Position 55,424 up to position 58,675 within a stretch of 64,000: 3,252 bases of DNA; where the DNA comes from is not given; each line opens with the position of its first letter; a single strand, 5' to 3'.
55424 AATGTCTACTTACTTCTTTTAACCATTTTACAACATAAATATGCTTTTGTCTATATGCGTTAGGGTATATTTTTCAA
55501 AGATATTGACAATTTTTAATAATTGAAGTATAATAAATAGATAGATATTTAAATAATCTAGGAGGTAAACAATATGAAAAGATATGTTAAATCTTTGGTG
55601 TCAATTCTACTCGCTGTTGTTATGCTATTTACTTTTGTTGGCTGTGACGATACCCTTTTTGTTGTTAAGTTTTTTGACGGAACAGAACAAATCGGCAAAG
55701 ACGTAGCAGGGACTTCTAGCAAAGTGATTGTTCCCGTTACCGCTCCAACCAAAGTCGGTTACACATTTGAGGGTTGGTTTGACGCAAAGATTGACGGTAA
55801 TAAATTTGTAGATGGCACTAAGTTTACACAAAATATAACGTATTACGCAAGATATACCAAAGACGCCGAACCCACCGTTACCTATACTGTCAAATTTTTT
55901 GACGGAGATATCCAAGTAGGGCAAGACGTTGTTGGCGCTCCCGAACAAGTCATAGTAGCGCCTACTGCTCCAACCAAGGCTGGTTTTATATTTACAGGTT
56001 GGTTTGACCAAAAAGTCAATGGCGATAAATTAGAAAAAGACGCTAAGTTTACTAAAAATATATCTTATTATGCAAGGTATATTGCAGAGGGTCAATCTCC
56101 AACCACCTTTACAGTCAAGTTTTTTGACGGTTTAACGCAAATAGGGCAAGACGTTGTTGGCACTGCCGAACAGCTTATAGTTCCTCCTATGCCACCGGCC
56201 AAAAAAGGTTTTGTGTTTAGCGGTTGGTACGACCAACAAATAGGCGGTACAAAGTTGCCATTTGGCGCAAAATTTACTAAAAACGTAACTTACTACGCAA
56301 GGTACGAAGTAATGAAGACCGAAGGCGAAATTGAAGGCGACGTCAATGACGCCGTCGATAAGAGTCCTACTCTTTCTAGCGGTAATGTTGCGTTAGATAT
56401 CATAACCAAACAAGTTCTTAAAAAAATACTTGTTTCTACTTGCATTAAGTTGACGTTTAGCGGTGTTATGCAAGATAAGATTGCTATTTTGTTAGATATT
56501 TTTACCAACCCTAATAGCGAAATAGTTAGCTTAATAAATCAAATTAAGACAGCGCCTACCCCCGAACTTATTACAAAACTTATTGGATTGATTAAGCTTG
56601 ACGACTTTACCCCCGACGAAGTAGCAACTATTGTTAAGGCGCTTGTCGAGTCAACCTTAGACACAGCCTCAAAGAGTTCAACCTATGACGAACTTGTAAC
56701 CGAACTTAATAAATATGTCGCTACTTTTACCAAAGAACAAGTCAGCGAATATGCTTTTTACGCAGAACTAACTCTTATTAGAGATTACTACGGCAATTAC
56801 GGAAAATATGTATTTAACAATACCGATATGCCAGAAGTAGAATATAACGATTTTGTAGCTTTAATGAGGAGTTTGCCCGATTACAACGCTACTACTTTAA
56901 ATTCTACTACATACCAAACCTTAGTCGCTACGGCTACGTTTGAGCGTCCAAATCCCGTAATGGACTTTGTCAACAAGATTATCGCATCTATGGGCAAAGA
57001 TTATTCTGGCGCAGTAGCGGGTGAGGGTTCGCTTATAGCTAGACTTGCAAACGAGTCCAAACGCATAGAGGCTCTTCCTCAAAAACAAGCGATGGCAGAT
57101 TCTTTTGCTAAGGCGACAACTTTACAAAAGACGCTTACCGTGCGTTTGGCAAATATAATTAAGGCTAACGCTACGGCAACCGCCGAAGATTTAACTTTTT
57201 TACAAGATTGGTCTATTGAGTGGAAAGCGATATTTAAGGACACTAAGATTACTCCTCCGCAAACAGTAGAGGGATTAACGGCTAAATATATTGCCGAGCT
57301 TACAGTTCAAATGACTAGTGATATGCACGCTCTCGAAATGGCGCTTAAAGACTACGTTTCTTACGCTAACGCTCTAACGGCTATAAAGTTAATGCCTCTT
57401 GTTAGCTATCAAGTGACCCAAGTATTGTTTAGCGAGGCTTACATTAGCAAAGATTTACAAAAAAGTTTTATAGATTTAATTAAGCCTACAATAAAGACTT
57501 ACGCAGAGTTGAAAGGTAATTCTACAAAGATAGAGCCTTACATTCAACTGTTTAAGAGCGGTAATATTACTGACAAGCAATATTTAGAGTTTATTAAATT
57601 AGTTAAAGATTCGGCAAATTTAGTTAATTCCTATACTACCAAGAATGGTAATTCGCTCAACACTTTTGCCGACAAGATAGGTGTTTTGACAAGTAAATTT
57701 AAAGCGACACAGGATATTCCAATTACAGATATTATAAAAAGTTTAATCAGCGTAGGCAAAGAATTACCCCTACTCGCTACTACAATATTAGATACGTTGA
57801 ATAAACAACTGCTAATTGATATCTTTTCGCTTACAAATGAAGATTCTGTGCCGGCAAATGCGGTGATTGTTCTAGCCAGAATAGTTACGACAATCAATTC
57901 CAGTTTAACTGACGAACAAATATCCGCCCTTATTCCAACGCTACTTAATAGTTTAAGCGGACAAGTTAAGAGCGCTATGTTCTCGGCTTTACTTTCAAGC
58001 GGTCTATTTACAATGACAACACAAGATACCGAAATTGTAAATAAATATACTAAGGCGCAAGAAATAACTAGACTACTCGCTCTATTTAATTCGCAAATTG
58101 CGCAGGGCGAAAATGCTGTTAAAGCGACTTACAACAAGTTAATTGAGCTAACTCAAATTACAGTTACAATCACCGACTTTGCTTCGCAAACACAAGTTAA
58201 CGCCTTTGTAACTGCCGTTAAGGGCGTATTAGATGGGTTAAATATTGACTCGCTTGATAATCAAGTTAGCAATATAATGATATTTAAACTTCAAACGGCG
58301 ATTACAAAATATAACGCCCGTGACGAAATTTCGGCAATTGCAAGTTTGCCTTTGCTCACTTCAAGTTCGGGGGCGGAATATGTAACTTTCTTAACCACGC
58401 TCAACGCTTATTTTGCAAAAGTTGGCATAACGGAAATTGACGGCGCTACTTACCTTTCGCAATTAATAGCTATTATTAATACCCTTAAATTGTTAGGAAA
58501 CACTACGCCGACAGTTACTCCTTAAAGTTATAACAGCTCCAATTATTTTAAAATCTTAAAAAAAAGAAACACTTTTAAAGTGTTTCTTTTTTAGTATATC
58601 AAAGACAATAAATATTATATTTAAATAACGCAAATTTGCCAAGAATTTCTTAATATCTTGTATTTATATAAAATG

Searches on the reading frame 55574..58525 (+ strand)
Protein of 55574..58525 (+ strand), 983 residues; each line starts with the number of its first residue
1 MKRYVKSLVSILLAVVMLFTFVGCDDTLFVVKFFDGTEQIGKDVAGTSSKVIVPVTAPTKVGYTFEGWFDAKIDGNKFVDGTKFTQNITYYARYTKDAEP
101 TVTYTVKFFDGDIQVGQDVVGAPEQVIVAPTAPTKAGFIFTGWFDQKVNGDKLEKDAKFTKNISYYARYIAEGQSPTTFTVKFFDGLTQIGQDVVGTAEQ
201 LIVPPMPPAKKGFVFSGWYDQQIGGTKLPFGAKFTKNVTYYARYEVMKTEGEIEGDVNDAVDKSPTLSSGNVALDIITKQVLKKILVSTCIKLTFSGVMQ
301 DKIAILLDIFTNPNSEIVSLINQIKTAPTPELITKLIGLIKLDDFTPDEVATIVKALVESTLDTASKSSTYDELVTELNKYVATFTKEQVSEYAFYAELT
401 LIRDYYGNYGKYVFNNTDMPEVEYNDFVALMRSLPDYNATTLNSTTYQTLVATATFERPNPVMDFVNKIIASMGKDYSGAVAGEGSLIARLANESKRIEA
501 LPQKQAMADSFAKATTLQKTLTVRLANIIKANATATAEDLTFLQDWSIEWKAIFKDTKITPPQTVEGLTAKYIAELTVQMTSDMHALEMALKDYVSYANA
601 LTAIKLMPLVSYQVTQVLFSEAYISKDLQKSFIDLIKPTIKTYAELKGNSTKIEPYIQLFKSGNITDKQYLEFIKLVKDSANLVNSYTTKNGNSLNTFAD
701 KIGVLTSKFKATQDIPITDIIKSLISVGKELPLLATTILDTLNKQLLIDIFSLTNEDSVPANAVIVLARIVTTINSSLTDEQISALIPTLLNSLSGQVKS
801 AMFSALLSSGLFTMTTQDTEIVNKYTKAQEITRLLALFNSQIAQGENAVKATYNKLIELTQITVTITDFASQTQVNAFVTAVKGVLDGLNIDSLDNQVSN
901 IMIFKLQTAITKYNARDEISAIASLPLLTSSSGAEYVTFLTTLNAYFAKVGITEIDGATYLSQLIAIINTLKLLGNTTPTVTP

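Call 29: search_protein_families(library=pfam, proteins=[window:55574-58525:+], max_evalue=0.00001)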
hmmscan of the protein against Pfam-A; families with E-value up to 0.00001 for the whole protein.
window:55574-58525:+ (983 aa): 1 family
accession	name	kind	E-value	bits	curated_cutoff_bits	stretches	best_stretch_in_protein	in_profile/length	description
PF09479.16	Flg_new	-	2.2e-25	89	27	3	47-92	18-64/65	Listeria-Bacteroides repeat domain (List_Bact_rpt)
